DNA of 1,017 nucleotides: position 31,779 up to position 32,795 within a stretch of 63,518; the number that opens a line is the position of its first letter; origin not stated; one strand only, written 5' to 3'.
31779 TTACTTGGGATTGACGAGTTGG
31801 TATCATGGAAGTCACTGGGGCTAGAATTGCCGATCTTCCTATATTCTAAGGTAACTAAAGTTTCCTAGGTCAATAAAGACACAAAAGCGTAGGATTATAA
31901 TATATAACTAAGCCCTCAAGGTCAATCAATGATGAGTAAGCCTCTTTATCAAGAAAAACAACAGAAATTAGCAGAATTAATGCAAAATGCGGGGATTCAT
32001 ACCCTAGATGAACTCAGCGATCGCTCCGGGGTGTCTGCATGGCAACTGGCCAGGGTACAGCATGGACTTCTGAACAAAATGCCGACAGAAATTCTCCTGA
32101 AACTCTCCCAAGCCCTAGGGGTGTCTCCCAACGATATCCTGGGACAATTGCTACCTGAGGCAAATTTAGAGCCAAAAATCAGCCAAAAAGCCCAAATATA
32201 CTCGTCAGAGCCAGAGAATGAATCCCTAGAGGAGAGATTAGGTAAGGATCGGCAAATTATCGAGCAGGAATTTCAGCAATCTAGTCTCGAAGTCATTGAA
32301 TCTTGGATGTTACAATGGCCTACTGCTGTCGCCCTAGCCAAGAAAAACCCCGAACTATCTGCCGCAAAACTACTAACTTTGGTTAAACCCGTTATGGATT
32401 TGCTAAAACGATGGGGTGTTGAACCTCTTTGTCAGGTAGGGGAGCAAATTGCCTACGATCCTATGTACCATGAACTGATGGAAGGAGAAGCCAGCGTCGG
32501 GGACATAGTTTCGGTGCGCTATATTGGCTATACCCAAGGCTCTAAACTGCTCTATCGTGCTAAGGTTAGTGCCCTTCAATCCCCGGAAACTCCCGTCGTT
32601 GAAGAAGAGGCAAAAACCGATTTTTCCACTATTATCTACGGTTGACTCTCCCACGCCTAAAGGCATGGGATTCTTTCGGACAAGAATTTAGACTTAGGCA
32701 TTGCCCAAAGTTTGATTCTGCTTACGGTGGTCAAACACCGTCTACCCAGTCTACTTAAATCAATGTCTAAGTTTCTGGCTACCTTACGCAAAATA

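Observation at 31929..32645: Helix-turn-helix domain fused to a GrpE-like nucleotide-exchange domain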

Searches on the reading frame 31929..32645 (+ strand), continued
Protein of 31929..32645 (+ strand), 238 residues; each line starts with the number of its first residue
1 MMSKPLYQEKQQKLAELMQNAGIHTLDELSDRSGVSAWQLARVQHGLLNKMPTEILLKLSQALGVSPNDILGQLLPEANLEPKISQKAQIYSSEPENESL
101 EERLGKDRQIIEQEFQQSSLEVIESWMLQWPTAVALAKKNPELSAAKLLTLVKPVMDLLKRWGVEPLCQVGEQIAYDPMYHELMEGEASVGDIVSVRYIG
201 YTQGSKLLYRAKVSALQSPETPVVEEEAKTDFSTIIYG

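Call 57: find_homologous_proteins(query=P0093)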
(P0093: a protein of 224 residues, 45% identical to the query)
Query P0093 (224 aa): 2240 proteins with E <= 0.001 among 3115 candidates; the best 120 are listed.
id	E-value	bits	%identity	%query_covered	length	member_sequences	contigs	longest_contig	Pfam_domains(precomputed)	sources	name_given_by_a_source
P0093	5.7e-137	472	100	100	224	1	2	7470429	PF01025.25,PF13443.13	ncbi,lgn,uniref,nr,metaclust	ncbi:helix-turn-helix domain-containing protein [Allocoleopsis franciscana]|uniref:HTH cro/C1-type d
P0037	2.1e-115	402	88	98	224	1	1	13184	PF01381.29,PF01025.25,PF13443.13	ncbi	ncbi:MAG: helix-turn-helix domain-containing protein [Cyanobacteriota bacterium]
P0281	1.1e-114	399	87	100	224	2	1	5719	PF01381.29,PF01025.25,PF13443.13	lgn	-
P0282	2.2e-114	398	86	100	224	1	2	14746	PF01381.29,PF01025.25,PF13443.13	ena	-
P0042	3.6e-113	394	86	100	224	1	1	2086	PF01381.29,PF01025.25,PF13443.13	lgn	-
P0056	1.2e-112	393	85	100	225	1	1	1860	PF01381.29,PF13443.13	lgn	-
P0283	1.4e-112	392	86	100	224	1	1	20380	PF01381.29,PF01025.25,PF13443.13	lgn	-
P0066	1.7e-106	373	83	98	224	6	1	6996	PF13443.13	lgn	-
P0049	9.2e-105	367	82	98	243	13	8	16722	PF13443.13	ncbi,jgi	jgi:DNA-binding Xre family transcriptional regulator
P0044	1.2e-104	367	80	98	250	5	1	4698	PF01025.25,PF13443.13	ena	-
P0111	8.7e-104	364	81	98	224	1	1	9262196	PF01025.25,PF13443.13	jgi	jgi:DNA-binding Xre family transcriptional regulator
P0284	2.3e-102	359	80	98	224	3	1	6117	PF01025.25,PF13443.13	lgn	-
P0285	3.7e-102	358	79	100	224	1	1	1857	PF01381.29,PF01025.25,PF13443.13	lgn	-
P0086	1.8e-101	356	76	100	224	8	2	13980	PF01025.25,PF13443.13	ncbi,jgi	jgi:DNA-binding Xre family transcriptional regulator/molecular chaperone GrpE (heat shock protein)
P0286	7.2e-101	354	81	98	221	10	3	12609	PF01025.25,PF13443.13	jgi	jgi:DNA-binding Xre family transcriptional regulator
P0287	9.8e-100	351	76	100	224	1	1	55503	PF01025.25,PF13443.13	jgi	jgi:DNA-binding Xre family transcriptional regulator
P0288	4.5e-99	348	78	100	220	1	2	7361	PF01381.29,PF01025.25,PF13443.13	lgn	-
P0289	4.5e-99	348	78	100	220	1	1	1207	PF01381.29,PF01025.25,PF13443.13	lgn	-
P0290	3.3e-97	342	77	100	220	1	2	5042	PF01025.25,PF13443.13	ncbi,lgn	ncbi:MAG TPA: helix-turn-helix domain-containing protein [Coleofasciculaceae cyanobacterium]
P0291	4.2e-97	342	75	100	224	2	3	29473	PF01381.29,PF01025.25,PF13443.13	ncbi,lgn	ncbi:MAG: helix-turn-helix domain-containing protein [Coleofasciculaceae cyanobacterium]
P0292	6.9e-97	341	78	91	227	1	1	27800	PF01381.29,PF01025.25,PF13443.13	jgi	jgi:molecular chaperone GrpE (heat shock protein)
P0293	8.1e-97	341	78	99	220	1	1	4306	PF01381.29,PF01025.25,PF13443.13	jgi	jgi:DNA-binding Xre family transcriptional regulator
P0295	1.1e-95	337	74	100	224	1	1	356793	PF01381.29,PF01025.25,PF13443.13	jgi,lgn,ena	jgi:DNA-binding Xre family transcriptional regulator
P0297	2.9e-95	336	76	97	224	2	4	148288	PF01381.29,PF01025.25,PF13443.13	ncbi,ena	ncbi:MAG TPA: helix-turn-helix domain-containing protein [Coleofasciculaceae cyanobacterium]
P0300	5.1e-95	335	75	100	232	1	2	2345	PF01025.25,PF13443.13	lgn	-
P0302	9.8e-95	334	77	91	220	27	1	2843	PF01381.29,PF01025.25,PF13443.13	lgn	-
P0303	1.9e-94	333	73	100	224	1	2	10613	PF01025.25,PF13443.13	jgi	jgi:DNA-binding Xre family transcriptional regulator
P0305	8.3e-94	331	76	91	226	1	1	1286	PF01025.25,PF13443.13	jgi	-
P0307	1.5e-93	330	77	89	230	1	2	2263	PF01025.25,PF13443.13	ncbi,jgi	jgi:DNA-binding Xre family transcriptional regulator/molecular chaperone GrpE (heat shock protein)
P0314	9.1e-93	328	72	100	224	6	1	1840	PF01381.29,PF01025.25,PF13443.13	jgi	jgi:DNA-binding Xre family transcriptional regulator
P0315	1.2e-92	327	71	100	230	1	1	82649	PF01381.29,PF01025.25,PF13443.13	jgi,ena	jgi:DNA-binding Xre family transcriptional regulator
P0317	2.0e-92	327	75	91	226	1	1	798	PF01381.29,PF01025.25,PF13443.13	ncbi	-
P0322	5.3e-92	325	74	97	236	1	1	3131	PF01025.25,PF13443.13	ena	-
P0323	6.0e-92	325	76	91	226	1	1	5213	PF01025.25,PF13443.13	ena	-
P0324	7.8e-92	325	75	91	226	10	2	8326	PF01025.25,PF13443.13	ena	-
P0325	1.4e-91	324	75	91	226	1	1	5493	PF01025.25,PF13443.13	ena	-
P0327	2.5e-91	323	74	98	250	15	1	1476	PF01381.29,PF01025.25,PF13443.13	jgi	jgi:DNA-binding Xre family transcriptional regulator/molecular chaperone GrpE (heat shock protein)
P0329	4.1e-91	322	74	91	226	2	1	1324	PF01025.25,PF13443.13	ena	-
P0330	4.8e-91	322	75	91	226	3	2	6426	PF01025.25,PF13443.13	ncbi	-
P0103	1.0e-90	321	73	97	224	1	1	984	PF01381.29,PF01025.25,PF13443.13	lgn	-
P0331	1.3e-90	321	74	91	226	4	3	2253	PF01025.25,PF13443.13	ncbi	-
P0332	2.0e-90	320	73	97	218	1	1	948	PF01381.29,PF01025.25,PF13443.13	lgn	-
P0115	2.6e-90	320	73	100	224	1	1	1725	PF01025.25,PF13443.13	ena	-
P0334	3.8e-90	319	71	99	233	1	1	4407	PF01025.25,PF13443.13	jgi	jgi:molecular chaperone GrpE (heat shock protein)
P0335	4.3e-90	319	72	100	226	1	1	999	PF01025.25,PF13443.13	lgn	-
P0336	7.2e-90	318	73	99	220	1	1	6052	PF01025.25,PF13443.13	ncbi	ncbi:MAG TPA: helix-turn-helix domain-containing protein [Allocoleopsis sp.]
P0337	1.0e-89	318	72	100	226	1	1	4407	PF01025.25,PF13443.13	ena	-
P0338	1.1e-89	318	73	99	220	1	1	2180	PF01025.25,PF13443.13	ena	-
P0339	2.8e-89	316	74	99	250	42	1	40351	PF01025.25,PF13443.13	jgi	jgi:DNA-binding Xre family transcriptional regulator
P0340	4.4e-89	316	72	99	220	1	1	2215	PF01025.25,PF13443.13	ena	-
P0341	4.5e-89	316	73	92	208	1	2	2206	PF01381.29,PF01025.25,PF13443.13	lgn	-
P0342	4.6e-89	316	71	98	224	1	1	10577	PF01381.29,PF01025.25,PF13443.13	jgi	jgi:DNA-binding Xre family transcriptional regulator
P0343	5.2e-89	316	71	98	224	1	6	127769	PF01381.29,PF01025.25,PF13443.13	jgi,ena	jgi:DNA-binding Xre family transcriptional regulator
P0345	1.6e-88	314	70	98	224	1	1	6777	PF01381.29,PF01025.25,PF13443.13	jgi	jgi:DNA-binding Xre family transcriptional regulator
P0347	4.0e-88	313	69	100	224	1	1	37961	PF01381.29,PF01025.25,PF13443.13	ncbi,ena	ncbi:MAG TPA: helix-turn-helix domain-containing protein [Candidatus Sericytochromatia bacterium]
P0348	5.7e-88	312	69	100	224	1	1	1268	PF01381.29,PF01025.25,PF13443.13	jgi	jgi:DNA-binding Xre family transcriptional regulator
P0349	6.4e-88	312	69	100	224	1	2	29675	PF01381.29,PF01025.25,PF13443.13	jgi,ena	-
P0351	1.3e-87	311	69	100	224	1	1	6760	PF01381.29,PF01025.25,PF13443.13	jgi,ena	-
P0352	1.4e-87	311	70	99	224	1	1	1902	PF01381.29,PF01025.25,PF13443.13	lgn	-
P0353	1.6e-87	311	69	99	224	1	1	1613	PF01381.29,PF01025.25,PF13443.13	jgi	jgi:molecular chaperone GrpE (heat shock protein)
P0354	2.8e-87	310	69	99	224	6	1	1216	PF01381.29,PF01025.25,PF13443.13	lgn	-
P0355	3.0e-87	310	69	100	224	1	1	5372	PF01381.29,PF01025.25,PF13443.13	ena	-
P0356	3.4e-87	310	69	99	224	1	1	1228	PF01381.29,PF01025.25,PF13443.13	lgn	-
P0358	4.5e-87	309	68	100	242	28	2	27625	PF01025.25,PF13443.13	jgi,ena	jgi:molecular chaperone GrpE (heat shock protein)/DNA-binding Xre family transcriptional regulator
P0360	5.7e-87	309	70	98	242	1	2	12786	PF01025.25,PF13443.13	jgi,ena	jgi:molecular chaperone GrpE (heat shock protein)/DNA-binding Xre family transcriptional regulator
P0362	7.3e-87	309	70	100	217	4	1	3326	PF01381.29,PF01025.25,PF13443.13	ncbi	-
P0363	8.1e-87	308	69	99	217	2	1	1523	PF01025.25,PF13443.13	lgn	-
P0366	2.2e-86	307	69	100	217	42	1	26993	PF01025.25,PF13443.13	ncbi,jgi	jgi:DNA-binding Xre family transcriptional regulator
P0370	8.6e-86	305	68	100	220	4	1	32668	PF01381.29,PF01025.25,PF13443.13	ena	-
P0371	9.0e-86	305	74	92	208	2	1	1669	PF01025.25,PF13443.13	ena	-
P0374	1.5e-85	304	70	100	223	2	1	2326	PF01025.25,PF13443.13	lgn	-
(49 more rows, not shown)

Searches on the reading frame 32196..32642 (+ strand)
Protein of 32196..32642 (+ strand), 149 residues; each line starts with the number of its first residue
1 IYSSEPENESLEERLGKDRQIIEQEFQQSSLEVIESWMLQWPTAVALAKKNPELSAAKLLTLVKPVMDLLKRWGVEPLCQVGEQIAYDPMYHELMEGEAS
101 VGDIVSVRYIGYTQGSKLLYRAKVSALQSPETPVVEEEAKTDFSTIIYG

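Call 37: predict_structure(alignment_id=A2)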
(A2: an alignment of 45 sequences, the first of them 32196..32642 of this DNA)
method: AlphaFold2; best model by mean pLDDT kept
length: 149 residues; sequences in the alignment: 45
mean_pLDDT: 79.9   pTM: 0.61
mean pLDDT of the five models: 79.9, 79.3, 79.1, 78.0, 75.1
residues with pLDDT >= 90: 53; 70-90: 64; 50-70: 18; < 50: 14
segments of 3 or more residues with pLDDT < 50: 1-3, 131-135, 147-149
pLDDT, mean of each block of 10 residues (from residue 1): 58 85 85 82 80 73 82 91 95 94 95 92 84 48 50
secondary structure, 60 per line:
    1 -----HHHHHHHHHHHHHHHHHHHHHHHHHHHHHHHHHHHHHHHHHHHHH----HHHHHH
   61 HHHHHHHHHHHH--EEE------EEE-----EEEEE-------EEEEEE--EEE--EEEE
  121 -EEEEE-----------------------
elements in order: H6-50 H55-72 E75-77 E84-86 E92-96 E104-109 E112-114 E117-120 E122-126

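Call 91: search_protein_representatives(protein=window:32196-32642:+)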
Query: 149 residues. Proteins with E-value up to 0.001 (for the whole library): 340; up to 1e-10: 214; up to 1e-30: 22. The best 150 are listed.
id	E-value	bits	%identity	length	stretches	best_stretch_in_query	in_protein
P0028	7.9e-45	168.4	64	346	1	6-127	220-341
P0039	6.9e-42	158.9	57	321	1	9-136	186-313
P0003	3.0e-41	156.8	56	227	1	4-129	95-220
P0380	9.9e-41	155.1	59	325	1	7-128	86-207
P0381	1.0e-39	151.9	53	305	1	6-137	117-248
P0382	1.5e-39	151.3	55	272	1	7-129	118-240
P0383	1.2e-38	148.3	54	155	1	7-131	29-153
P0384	6.4e-37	142.8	55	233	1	7-128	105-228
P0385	4.3e-35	136.9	51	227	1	7-129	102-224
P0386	6.0e-35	136.4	50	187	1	6-133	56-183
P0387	1.3e-34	135.3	55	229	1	6-126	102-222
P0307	2.9e-34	134.2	52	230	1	6-127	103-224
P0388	2.0e-33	131.5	50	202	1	6-126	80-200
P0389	6.9e-33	129.7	51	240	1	5-128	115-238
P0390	2.1e-32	128.1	52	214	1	7-126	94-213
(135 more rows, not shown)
